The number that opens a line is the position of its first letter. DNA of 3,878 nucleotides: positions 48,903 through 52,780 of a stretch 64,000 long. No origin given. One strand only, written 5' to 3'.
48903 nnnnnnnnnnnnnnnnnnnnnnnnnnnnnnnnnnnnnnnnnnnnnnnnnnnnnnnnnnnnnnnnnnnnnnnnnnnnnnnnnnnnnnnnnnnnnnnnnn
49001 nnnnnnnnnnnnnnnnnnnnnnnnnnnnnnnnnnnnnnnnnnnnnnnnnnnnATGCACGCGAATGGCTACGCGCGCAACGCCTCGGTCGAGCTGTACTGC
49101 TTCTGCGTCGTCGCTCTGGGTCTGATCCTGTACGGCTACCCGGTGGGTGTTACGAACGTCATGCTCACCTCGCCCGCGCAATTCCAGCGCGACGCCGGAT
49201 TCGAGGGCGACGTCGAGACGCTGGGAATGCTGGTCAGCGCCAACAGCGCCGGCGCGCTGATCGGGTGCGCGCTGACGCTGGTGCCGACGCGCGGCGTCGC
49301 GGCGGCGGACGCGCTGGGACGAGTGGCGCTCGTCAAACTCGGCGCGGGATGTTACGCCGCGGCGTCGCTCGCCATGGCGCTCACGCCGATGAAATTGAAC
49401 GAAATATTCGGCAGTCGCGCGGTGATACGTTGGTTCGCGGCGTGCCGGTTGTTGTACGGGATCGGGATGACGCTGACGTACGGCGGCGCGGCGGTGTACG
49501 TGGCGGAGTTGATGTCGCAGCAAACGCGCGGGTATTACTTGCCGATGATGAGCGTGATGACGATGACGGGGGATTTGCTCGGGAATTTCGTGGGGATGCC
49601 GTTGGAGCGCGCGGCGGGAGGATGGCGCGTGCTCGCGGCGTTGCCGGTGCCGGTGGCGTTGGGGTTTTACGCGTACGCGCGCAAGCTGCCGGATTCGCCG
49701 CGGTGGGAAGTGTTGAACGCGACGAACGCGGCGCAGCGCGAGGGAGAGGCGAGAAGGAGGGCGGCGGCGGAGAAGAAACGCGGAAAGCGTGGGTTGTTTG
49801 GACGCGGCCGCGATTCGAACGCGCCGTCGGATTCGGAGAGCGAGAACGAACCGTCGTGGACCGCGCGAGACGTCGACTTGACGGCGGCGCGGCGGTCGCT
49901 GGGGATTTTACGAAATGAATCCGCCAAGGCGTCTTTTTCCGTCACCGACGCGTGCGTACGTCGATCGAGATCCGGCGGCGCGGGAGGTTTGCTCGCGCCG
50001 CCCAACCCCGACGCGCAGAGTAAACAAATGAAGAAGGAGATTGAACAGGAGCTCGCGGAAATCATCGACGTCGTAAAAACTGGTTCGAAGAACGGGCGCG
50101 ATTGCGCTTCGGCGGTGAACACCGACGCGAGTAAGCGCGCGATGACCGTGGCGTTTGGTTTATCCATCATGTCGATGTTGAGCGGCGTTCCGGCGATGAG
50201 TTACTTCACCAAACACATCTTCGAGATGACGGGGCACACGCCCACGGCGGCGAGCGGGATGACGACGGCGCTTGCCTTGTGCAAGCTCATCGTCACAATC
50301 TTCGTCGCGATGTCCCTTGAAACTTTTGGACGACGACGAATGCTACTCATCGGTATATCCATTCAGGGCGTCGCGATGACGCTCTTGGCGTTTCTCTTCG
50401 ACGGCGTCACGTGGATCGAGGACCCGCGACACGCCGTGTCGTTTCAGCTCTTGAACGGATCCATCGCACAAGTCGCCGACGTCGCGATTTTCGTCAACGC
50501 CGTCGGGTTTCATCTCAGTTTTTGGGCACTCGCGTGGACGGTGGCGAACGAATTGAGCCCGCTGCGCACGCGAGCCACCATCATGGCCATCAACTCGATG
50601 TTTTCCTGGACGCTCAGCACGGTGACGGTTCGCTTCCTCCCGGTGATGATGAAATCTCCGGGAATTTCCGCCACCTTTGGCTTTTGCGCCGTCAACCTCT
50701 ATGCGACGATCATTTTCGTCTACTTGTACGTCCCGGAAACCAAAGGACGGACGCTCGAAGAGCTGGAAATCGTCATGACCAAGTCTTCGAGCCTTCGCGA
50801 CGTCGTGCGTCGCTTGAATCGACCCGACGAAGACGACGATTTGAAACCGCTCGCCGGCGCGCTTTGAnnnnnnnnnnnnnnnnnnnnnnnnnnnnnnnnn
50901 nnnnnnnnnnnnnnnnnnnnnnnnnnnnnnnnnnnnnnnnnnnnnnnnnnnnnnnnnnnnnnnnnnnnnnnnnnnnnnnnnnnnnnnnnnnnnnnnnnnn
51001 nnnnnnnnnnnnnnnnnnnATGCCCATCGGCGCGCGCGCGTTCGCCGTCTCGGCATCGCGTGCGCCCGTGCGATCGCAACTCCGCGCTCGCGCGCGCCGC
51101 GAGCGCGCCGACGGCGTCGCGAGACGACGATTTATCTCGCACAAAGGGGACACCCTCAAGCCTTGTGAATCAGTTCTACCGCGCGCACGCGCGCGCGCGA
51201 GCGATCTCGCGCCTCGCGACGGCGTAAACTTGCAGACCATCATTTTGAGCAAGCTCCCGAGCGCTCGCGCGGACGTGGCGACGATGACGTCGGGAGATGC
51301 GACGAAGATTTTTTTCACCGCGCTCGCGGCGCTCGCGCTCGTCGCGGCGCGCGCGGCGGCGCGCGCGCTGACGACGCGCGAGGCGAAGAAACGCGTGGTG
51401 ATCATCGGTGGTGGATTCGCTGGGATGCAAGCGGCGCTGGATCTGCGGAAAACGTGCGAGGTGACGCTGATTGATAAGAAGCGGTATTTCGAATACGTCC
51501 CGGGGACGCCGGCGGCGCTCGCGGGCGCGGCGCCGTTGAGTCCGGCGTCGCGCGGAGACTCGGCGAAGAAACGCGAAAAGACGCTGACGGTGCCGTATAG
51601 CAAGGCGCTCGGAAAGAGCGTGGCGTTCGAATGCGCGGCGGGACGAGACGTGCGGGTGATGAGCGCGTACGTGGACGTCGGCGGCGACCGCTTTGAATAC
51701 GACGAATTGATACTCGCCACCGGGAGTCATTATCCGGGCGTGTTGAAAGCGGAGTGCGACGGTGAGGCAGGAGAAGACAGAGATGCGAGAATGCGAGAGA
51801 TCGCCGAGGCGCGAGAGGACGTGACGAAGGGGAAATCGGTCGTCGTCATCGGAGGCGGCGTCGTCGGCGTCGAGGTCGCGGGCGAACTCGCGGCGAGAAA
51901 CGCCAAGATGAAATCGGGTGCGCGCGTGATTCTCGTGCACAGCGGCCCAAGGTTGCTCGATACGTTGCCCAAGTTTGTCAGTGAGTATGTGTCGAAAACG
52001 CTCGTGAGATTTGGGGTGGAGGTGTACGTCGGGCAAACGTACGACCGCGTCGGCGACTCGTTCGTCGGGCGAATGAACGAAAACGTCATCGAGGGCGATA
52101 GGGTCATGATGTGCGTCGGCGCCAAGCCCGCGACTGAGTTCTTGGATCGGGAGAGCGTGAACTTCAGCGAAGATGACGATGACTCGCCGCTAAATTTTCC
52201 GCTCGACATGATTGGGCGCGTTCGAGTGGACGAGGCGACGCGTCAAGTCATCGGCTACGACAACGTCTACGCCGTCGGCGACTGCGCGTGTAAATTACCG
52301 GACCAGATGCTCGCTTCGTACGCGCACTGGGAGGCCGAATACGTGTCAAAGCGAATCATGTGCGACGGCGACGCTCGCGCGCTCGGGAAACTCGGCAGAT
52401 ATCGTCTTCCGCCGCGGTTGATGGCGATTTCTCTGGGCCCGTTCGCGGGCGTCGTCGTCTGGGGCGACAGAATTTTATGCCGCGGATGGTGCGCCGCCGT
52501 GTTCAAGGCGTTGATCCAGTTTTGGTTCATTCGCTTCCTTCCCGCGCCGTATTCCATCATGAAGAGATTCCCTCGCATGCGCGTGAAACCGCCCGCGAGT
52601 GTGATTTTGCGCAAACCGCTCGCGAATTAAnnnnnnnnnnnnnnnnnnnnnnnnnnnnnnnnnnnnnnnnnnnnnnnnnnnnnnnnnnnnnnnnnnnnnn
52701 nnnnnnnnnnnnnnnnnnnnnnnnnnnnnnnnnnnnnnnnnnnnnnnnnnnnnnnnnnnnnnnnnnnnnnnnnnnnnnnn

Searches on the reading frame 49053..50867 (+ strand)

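Call 67: search_protein_families(library=pfam, proteins=[window:49053-50867:+], max_evalue=0.00001)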
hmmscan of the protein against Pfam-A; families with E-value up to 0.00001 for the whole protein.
window:49053-50867:+ (604 aa): 2 families
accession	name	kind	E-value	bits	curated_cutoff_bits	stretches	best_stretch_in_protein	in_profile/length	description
PF00083.30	Sugar_tr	-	1.1e-52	179.9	22.3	2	328-573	218-450/452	Sugar (and other) transporter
PF07690.21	MFS_1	-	8.5e-17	61.5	33.4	2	368-568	3-182/347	Major Facilitator Superfamily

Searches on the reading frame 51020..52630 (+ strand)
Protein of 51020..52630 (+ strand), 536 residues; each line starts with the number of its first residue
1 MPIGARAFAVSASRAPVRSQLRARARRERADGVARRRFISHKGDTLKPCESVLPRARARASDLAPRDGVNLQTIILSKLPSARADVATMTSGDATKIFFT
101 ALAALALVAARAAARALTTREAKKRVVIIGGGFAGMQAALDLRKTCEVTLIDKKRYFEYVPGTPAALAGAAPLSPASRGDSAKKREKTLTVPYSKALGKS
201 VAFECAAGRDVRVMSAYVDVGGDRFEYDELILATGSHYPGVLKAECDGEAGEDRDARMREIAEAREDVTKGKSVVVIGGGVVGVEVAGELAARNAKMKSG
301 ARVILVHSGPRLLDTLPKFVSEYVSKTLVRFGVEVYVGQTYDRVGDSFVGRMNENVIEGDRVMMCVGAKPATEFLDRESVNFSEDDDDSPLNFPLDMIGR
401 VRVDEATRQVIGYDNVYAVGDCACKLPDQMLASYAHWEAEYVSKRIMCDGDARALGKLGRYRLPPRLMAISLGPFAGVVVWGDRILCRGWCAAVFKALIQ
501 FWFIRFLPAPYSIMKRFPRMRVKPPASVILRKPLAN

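Call 67: search_protein_families(library=pfam, proteins=[window:51020-52630:+], max_evalue=0.00001)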
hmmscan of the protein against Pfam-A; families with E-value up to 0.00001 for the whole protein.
window:51020-52630:+ (536 aa): 4 families
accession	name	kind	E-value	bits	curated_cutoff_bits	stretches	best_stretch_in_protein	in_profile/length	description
PF07992.20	Pyr_redox_2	-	1.2e-42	146.8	26.1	1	125-437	2-289/291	Pyridine nucleotide-disulphide oxidoreductase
PF00070.33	Pyr_redox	-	3.4e-14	53.6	22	1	273-345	1-67/82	Pyridine nucleotide-disulphide oxidoreductase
PF13738.12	Pyr_redox_3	-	1.2e-09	38.2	30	0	226-391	124-288/305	Pyridine nucleotide-disulphide oxidoreductase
PF01266.30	DAO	-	4.5e-09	36.7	27.9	0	125-155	1-32/353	FAD dependent oxidoreductase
